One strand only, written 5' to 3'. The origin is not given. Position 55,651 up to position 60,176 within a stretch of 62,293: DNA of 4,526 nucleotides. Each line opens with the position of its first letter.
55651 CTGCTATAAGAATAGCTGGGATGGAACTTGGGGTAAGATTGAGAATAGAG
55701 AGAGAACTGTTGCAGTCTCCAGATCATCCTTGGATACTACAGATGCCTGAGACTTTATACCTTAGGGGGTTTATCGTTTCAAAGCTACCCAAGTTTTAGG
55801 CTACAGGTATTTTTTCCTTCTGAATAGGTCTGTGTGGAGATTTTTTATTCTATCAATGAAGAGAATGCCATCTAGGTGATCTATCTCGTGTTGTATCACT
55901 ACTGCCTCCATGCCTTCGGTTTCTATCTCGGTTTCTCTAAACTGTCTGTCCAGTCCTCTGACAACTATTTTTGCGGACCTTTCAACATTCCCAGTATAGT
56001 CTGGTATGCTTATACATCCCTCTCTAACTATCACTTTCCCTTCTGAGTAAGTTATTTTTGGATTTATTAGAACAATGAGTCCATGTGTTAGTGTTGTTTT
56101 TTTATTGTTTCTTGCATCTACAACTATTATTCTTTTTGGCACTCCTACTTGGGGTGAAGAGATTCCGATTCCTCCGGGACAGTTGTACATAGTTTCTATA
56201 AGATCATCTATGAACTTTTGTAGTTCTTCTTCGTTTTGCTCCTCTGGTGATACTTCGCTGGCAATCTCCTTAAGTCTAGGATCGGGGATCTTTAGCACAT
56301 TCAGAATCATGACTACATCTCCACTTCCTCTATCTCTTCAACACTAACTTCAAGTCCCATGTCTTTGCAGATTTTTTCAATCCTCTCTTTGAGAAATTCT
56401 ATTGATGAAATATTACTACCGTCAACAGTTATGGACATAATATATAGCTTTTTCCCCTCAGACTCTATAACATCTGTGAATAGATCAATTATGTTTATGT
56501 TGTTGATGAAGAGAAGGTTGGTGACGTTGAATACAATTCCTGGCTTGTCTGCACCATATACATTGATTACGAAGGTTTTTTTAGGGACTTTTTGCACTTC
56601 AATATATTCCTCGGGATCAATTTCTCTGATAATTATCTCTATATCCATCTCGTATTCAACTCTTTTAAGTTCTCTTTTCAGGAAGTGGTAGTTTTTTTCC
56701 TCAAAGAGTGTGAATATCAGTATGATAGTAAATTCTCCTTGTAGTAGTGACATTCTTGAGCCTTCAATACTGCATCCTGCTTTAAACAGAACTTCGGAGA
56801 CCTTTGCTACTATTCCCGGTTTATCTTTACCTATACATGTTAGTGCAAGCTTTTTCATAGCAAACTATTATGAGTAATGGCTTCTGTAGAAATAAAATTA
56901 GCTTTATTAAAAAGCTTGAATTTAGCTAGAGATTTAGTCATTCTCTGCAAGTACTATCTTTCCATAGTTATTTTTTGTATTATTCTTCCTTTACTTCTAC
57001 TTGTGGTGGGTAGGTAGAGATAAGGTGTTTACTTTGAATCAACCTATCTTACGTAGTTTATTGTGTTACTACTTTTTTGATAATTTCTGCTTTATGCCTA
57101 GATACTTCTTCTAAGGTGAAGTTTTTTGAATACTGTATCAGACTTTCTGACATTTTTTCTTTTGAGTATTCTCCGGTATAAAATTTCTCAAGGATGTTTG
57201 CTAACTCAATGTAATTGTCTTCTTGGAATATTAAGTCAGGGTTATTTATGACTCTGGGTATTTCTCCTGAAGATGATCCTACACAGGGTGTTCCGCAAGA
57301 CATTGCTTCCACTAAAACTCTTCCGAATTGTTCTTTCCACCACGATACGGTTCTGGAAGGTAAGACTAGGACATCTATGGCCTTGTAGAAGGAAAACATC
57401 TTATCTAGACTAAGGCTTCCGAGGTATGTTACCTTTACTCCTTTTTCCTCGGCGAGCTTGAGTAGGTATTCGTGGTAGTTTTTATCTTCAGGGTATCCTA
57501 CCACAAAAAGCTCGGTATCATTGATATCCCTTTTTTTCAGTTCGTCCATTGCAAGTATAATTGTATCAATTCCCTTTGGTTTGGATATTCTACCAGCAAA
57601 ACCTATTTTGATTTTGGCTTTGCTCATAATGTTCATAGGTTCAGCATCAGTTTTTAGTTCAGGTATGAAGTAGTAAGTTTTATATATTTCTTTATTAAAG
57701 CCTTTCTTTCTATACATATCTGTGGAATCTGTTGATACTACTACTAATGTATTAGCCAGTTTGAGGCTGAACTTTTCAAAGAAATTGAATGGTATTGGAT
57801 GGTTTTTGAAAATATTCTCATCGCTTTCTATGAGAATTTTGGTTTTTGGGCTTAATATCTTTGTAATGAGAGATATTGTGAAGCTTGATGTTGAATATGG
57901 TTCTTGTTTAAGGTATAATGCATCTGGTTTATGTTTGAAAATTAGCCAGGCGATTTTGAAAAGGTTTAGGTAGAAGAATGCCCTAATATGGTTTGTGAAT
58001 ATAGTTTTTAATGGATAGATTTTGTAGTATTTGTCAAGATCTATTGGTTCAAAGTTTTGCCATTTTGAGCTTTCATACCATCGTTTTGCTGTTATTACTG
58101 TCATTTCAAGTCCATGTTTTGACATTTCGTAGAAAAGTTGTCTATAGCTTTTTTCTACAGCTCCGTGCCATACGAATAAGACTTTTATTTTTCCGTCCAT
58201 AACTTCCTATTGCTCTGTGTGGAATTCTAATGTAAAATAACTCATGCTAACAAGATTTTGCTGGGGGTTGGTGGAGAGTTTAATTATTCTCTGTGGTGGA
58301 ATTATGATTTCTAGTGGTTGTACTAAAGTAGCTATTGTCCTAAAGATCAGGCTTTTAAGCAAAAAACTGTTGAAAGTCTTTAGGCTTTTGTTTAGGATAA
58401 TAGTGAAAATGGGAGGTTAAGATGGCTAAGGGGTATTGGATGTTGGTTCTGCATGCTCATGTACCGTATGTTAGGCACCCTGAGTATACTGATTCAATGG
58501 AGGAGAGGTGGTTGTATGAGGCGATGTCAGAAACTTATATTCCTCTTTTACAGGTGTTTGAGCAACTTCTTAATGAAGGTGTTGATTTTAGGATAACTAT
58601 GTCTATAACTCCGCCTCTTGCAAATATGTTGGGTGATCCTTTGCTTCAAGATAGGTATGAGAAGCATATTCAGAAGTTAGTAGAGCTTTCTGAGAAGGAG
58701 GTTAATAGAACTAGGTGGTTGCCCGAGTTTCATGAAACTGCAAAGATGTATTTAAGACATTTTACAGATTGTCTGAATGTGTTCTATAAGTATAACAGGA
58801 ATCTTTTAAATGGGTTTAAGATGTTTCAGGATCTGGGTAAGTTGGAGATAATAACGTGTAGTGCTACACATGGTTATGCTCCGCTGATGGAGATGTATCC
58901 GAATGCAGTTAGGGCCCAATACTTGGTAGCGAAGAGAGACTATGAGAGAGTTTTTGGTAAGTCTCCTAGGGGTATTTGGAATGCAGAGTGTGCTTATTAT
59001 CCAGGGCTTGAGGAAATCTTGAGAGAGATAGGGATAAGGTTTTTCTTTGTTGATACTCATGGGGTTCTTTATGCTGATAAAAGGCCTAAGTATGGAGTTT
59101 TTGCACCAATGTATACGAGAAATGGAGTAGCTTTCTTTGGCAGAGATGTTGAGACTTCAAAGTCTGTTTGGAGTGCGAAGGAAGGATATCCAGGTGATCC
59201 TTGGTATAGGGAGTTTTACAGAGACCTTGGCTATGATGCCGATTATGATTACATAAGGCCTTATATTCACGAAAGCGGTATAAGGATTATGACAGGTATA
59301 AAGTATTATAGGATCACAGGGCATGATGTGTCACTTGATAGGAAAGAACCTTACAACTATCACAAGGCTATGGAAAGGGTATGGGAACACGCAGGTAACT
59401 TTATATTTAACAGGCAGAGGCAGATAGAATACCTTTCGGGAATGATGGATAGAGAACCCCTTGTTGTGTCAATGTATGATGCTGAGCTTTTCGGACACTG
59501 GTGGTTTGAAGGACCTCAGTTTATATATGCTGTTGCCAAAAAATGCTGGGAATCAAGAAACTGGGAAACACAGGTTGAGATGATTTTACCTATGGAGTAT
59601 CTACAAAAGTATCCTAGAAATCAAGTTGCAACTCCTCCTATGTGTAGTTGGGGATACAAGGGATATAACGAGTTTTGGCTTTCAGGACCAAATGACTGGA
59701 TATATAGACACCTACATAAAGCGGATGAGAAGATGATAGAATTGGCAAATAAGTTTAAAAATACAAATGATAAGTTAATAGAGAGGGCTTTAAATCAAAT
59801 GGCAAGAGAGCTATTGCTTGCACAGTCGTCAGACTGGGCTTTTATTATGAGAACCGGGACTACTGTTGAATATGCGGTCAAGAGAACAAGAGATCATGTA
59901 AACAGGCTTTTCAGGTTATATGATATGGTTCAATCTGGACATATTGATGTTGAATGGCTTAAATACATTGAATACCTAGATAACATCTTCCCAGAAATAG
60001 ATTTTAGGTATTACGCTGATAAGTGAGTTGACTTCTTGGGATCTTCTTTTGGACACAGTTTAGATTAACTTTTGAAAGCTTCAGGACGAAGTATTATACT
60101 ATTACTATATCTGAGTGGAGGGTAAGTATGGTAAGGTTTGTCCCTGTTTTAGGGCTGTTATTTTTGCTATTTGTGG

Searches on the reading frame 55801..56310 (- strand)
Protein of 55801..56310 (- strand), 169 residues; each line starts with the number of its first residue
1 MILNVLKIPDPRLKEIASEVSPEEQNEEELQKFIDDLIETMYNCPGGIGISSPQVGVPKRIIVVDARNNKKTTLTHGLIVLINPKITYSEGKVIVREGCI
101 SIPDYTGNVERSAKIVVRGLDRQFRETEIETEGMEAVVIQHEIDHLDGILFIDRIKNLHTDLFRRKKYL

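Call 43: search_protein_families(library=pfam, proteins=[window:55801-56310:-], max_evalue=0.00001)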
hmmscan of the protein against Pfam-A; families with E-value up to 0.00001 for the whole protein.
window:55801-56310:- (169 aa): 1 family
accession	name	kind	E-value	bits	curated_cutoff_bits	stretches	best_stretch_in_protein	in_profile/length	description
PF01327.26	Pep_deformylase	-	2.9e-51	173.6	22.8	1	3-159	2-154/156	Polypeptide deformylase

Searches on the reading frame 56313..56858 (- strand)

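Call 43: search_protein_families(library=pfam, proteins=[window:56313-56858:-], max_evalue=0.00001)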
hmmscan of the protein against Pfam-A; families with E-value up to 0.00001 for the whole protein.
window:56313-56858:- (181 aa): 3 families
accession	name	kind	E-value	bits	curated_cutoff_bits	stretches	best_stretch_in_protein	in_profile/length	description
PF13740.12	ACT_6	-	2.2e-20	72.8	23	2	6-75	5-73/76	ACT domain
PF01842.31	ACT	-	1.2e-12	47.8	27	1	97-153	2-57/66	ACT domain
PF13291.12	ACT_4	-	2e-07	32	27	0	98-163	9-72/80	ACT domain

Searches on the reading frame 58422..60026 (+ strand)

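Call 43: search_protein_families(library=pfam, proteins=[window:58422-60026:+], max_evalue=0.00001)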
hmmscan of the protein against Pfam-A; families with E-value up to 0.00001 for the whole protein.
window:58422-60026:+ (534 aa): 2 families
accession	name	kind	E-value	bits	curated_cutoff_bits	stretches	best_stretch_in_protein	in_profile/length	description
PF09210.16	BE_C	-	6.9e-41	139.2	25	1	430-531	1-101/101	1,4-alpha-glucan branching enzyme, C-terminal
PF03065.20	Glyco_hydro_57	-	4.7e-39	134.9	21.2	1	8-326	2-271/291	Glycosyl hydrolase family 57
